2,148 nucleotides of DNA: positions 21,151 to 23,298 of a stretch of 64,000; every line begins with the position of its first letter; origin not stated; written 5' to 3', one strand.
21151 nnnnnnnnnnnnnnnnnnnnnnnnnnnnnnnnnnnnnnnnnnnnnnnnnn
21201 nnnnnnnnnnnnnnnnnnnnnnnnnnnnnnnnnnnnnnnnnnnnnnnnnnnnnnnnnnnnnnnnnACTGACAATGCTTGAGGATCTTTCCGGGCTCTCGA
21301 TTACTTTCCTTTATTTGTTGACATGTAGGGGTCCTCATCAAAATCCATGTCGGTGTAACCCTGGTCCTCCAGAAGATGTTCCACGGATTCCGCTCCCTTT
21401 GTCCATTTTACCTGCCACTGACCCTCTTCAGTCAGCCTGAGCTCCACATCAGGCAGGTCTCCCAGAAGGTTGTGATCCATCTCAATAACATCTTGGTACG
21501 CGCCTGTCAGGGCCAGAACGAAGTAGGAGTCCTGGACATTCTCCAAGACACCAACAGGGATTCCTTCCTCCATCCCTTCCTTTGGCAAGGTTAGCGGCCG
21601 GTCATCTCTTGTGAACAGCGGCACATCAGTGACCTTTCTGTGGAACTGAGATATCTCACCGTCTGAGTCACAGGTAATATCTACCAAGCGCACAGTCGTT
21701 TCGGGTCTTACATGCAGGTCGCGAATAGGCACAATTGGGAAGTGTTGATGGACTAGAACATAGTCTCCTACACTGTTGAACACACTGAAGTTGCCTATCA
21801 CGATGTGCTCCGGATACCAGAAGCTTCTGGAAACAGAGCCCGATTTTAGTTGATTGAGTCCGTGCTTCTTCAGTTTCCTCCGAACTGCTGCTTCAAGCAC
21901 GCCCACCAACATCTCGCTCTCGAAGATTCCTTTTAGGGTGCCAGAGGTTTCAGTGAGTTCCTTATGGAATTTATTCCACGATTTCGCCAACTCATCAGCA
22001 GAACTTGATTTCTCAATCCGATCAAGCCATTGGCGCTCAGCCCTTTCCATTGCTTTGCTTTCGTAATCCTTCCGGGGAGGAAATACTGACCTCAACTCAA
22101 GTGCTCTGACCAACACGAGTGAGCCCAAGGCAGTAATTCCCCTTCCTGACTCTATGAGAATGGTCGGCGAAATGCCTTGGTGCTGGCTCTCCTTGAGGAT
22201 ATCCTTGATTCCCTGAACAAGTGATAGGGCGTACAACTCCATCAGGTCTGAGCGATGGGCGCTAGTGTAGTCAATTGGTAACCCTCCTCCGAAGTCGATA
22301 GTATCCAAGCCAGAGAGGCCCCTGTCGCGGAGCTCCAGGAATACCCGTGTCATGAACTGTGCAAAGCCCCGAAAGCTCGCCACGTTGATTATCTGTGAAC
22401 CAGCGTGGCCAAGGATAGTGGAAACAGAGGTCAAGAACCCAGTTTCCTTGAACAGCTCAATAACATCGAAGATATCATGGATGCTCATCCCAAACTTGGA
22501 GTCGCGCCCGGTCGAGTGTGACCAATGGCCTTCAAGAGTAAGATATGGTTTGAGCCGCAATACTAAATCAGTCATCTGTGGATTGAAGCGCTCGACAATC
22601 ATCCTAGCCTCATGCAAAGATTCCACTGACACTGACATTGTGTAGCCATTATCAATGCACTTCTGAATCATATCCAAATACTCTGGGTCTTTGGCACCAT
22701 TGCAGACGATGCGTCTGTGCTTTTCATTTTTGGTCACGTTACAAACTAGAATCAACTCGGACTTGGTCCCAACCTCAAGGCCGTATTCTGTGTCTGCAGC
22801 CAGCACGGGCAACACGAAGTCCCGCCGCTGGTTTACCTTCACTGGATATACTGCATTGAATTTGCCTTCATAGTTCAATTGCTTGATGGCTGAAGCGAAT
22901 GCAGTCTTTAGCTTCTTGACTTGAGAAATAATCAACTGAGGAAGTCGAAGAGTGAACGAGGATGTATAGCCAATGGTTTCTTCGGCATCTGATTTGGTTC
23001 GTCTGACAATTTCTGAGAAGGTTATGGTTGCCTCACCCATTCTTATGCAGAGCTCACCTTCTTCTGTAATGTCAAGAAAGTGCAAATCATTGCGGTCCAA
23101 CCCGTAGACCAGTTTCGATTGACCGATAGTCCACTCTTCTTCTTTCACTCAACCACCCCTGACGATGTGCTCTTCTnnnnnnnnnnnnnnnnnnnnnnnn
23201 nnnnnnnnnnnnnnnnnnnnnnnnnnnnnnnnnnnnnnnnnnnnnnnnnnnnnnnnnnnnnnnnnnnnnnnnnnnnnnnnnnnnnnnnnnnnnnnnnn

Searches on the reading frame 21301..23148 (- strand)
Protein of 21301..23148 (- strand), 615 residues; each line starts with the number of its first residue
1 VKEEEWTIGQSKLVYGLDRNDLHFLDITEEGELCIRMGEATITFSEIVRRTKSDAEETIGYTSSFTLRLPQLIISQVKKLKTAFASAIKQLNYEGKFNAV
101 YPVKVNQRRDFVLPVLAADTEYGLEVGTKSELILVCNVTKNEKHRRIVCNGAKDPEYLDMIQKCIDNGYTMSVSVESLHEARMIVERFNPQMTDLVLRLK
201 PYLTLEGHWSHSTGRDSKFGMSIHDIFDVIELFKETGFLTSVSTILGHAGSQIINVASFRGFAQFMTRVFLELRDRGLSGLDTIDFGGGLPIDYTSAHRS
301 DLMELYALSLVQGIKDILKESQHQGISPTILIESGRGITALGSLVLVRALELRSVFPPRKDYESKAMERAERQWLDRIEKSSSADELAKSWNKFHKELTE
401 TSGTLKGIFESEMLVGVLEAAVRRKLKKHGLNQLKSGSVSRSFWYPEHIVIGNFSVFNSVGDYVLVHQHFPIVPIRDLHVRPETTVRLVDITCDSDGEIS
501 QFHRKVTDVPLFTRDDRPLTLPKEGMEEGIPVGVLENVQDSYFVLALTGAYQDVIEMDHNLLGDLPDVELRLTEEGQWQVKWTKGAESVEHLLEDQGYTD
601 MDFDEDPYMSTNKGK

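Call 14: search_protein_families(library=pfam, proteins=[window:21301-23148:-], max_evalue=0.0001)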
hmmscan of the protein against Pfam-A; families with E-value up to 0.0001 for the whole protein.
window:21301-23148:- (615 aa): 1 family
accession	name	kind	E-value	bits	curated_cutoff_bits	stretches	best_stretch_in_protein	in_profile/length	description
PF02784.22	Orn_Arg_deC_N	-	2.4e-21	76.7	23.4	1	80-340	4-247/247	Pyridoxal-dependent decarboxylase, pyridoxal binding domain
